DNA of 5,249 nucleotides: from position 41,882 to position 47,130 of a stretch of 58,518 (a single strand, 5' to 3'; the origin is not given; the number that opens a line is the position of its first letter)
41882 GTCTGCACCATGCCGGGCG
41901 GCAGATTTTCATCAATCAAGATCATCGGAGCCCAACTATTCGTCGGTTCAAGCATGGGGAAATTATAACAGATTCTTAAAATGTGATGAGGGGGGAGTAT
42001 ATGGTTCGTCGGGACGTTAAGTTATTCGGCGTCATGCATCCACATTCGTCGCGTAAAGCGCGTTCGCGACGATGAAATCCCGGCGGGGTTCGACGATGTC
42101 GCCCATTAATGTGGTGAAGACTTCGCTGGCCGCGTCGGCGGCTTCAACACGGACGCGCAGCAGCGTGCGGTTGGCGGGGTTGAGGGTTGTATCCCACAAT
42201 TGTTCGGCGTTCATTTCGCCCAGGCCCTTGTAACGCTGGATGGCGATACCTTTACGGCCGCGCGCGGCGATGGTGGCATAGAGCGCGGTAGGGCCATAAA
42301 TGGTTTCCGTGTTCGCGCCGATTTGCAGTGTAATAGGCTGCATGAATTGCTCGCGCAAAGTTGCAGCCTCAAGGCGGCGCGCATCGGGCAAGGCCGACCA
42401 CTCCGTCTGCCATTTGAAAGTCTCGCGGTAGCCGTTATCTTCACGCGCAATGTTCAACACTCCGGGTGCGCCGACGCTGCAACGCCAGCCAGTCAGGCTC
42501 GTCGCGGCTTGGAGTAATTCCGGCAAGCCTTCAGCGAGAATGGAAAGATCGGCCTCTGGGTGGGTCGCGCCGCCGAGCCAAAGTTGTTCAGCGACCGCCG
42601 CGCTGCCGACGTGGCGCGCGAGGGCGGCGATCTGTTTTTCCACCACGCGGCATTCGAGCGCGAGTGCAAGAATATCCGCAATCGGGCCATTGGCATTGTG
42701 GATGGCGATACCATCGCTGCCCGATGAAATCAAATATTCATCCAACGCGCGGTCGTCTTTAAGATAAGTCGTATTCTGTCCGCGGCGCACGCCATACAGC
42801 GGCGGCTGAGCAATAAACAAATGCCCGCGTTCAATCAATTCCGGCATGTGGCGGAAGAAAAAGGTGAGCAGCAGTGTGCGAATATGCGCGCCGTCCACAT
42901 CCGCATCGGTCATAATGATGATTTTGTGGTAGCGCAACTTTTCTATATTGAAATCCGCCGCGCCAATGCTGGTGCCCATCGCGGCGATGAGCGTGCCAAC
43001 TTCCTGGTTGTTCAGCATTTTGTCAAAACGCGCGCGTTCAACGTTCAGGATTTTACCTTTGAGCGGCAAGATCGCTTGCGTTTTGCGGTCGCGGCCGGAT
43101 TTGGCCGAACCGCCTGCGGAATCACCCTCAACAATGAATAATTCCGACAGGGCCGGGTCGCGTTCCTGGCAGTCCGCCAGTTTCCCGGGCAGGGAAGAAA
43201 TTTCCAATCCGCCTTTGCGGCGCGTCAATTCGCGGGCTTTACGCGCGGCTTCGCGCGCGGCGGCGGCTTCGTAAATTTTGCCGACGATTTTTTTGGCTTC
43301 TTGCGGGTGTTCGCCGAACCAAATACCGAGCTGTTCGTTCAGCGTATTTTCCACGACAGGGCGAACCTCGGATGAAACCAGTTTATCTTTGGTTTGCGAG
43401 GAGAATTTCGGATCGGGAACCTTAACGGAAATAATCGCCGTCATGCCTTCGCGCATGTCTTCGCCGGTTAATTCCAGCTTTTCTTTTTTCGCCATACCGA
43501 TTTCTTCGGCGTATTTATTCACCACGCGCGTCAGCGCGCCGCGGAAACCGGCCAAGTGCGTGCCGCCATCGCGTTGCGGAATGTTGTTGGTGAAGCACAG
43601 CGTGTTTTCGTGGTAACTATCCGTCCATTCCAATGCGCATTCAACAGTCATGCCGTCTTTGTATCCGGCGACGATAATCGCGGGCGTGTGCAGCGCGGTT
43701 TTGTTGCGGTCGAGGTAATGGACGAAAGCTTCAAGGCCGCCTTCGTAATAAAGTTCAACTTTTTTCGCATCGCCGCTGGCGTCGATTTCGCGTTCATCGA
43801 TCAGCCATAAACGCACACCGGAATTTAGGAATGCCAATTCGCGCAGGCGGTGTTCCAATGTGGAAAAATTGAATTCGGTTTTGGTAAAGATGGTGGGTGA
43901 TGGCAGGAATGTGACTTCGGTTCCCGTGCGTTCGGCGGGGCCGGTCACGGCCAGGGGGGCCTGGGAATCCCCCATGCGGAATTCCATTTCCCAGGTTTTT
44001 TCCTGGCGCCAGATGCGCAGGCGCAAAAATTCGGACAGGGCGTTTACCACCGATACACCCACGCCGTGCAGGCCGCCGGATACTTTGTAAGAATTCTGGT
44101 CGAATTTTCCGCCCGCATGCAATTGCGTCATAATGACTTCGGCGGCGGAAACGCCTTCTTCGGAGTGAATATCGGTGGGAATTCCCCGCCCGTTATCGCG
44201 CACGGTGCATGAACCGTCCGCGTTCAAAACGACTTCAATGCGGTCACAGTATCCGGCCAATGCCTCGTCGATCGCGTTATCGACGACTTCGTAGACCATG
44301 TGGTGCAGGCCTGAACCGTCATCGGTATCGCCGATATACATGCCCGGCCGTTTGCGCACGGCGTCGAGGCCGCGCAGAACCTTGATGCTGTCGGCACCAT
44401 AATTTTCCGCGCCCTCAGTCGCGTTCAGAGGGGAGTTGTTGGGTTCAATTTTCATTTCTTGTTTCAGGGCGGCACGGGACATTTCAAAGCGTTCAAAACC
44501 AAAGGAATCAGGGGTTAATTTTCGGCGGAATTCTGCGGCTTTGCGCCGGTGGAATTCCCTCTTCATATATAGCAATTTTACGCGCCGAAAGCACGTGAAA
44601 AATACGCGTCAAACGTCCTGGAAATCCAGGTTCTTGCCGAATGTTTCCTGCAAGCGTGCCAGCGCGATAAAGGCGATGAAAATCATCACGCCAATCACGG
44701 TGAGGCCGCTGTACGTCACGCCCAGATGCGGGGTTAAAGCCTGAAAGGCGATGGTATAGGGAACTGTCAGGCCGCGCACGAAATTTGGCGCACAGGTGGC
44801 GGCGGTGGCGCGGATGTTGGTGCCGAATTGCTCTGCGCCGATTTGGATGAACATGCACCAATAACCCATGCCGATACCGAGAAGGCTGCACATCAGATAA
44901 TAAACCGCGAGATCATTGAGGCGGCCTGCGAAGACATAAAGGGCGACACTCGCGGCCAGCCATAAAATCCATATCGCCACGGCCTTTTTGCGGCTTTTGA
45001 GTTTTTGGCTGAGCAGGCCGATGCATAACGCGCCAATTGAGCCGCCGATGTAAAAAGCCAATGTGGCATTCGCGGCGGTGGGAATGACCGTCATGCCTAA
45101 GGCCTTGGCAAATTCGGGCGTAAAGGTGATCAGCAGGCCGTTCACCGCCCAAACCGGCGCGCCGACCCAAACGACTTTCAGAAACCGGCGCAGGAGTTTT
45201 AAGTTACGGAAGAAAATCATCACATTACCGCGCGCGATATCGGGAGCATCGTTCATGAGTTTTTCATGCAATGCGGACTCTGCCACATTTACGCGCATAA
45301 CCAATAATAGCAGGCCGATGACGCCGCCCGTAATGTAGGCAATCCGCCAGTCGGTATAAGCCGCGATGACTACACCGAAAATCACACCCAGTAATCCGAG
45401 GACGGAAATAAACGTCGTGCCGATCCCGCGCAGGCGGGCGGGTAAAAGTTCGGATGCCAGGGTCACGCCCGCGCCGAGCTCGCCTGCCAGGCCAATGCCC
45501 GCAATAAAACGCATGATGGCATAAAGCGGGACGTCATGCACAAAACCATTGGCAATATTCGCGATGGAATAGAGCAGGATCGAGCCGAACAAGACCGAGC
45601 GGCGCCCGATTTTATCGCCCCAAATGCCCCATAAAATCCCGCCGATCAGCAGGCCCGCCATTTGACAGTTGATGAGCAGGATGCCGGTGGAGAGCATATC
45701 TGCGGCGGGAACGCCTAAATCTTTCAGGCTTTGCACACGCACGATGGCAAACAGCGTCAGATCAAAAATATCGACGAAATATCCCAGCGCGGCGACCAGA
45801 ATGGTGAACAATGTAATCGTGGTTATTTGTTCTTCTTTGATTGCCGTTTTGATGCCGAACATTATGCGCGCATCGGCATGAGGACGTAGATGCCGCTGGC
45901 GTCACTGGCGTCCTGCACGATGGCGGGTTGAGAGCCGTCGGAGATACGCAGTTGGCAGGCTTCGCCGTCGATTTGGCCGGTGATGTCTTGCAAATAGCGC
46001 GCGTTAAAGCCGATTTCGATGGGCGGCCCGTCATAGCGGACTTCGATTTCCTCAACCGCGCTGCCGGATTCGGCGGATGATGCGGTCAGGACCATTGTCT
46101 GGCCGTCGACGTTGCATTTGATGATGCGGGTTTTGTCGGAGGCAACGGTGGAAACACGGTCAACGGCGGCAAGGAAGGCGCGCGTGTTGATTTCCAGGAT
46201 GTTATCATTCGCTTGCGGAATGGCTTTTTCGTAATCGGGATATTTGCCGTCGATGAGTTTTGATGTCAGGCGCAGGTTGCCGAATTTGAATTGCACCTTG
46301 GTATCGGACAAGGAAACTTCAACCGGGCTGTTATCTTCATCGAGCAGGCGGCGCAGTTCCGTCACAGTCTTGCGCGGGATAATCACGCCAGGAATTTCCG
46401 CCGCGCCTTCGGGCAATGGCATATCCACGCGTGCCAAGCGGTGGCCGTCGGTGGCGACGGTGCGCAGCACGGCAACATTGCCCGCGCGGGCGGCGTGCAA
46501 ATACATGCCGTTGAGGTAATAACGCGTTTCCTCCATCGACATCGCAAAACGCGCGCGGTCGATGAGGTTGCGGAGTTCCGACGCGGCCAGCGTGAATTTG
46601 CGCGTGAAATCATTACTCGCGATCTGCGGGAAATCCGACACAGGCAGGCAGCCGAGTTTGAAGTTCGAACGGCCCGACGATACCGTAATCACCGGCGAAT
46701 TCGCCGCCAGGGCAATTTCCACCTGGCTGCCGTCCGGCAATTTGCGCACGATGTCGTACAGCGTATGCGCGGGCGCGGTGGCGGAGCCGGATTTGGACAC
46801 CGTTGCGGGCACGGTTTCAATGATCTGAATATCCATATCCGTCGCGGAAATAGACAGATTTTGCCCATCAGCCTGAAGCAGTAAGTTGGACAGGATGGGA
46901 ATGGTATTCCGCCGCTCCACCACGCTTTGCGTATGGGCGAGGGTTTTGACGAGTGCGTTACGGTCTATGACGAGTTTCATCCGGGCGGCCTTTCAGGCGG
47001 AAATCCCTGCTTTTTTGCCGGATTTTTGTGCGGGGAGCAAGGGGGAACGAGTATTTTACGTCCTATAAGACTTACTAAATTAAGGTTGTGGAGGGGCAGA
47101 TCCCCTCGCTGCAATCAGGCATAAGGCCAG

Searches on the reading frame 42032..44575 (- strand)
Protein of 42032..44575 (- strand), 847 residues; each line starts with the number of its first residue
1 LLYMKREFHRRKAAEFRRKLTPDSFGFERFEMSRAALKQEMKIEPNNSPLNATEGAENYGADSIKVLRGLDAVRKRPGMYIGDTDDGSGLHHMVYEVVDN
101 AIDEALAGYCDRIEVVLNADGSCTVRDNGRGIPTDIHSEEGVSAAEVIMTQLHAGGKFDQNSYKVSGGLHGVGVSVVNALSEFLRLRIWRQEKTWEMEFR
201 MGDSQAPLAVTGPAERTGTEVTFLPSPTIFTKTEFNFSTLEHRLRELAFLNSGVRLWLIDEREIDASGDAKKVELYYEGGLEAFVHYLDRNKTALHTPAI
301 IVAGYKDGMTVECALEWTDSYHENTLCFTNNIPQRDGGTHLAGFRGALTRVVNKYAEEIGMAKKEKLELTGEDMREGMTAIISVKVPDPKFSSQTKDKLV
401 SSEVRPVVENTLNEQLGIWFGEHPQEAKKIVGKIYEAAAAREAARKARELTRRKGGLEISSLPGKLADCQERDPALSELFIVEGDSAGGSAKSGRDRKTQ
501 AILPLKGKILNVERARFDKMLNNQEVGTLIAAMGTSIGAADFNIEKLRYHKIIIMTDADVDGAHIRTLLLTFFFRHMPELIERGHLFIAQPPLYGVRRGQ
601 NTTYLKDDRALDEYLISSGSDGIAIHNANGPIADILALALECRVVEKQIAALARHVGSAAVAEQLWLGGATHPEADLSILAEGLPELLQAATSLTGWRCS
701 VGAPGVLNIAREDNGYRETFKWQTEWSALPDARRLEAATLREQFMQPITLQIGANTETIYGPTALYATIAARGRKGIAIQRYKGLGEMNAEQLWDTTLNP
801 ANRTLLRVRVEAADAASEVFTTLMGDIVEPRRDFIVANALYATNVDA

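Call 8: search_protein_families(library=ncbifam, proteins=[window:42032-44575:-], max_evalue=0.00001)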
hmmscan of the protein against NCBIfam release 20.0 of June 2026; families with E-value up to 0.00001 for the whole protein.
window:42032-44575:- (847 aa): 5 families
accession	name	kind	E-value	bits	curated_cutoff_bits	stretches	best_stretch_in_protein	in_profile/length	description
NF011501.0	PRK14939.1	subfamily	0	1188.8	796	1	54-846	5-802/803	DNA gyrase subunit B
TIGR01059.1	gyrB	equivalog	6.4e-294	976.4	882.4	1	59-846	1-638/639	DNA topoisomerase (ATP-hydrolyzing) subunit B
NF004189.0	PRK05644.1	subfamily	9.6e-280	929.4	740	2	54-616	5-561/641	DNA gyrase subunit B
TIGR01058.1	parE_Gpos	equivalog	9.6e-218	724.6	899.95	2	56-614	2-558/637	DNA topoisomerase IV subunit B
TIGR01055.1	parE_Gneg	equivalog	4.5e-166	553.9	723.35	2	57-608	2-540/625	DNA topoisomerase IV subunit B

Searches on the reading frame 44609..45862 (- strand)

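Call 39: search_protein_families(library=pfam, proteins=[window:44609-45862:-], max_evalue=0.00001)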
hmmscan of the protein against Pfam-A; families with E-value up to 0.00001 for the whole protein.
window:44609-45862:- (417 aa): 2 families
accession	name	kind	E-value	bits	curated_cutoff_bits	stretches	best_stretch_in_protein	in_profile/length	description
PF07690.21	MFS_1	-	1.5e-30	106.8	33.4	1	25-355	2-332/347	Major Facilitator Superfamily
PF00083.30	Sugar_tr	-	7.1e-21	75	22.3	1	60-196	48-194/452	Sugar (and other) transporter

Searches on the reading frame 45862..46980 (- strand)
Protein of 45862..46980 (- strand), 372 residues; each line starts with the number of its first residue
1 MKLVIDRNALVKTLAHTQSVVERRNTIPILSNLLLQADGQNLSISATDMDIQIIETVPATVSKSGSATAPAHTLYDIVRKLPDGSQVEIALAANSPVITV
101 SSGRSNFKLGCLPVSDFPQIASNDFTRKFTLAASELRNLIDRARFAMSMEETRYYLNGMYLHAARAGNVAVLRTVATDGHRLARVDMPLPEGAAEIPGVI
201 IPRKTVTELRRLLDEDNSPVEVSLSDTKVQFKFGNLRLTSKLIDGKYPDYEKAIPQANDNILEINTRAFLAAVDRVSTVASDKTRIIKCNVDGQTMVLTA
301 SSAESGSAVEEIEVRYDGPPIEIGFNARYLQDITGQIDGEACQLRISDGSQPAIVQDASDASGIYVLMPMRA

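Call 39: search_protein_families(library=pfam, proteins=[window:45862-46980:-], max_evalue=0.00001)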
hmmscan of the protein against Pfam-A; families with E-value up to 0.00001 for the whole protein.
window:45862-46980:- (372 aa): 3 families
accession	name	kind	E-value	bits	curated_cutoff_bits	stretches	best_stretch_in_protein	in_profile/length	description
PF02767.21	DNA_pol3_beta_2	-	2.8e-41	140.9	27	1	131-249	2-116/116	DNA polymerase III beta subunit, central domain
PF00712.24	DNA_pol3_beta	-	3e-39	134.3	24.4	1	1-120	1-119/120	DNA polymerase III beta subunit, N-terminal domain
PF02768.20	DNA_pol3_beta_3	-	3.1e-29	101.7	27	1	252-371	2-121/121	DNA polymerase III beta subunit, C-terminal domain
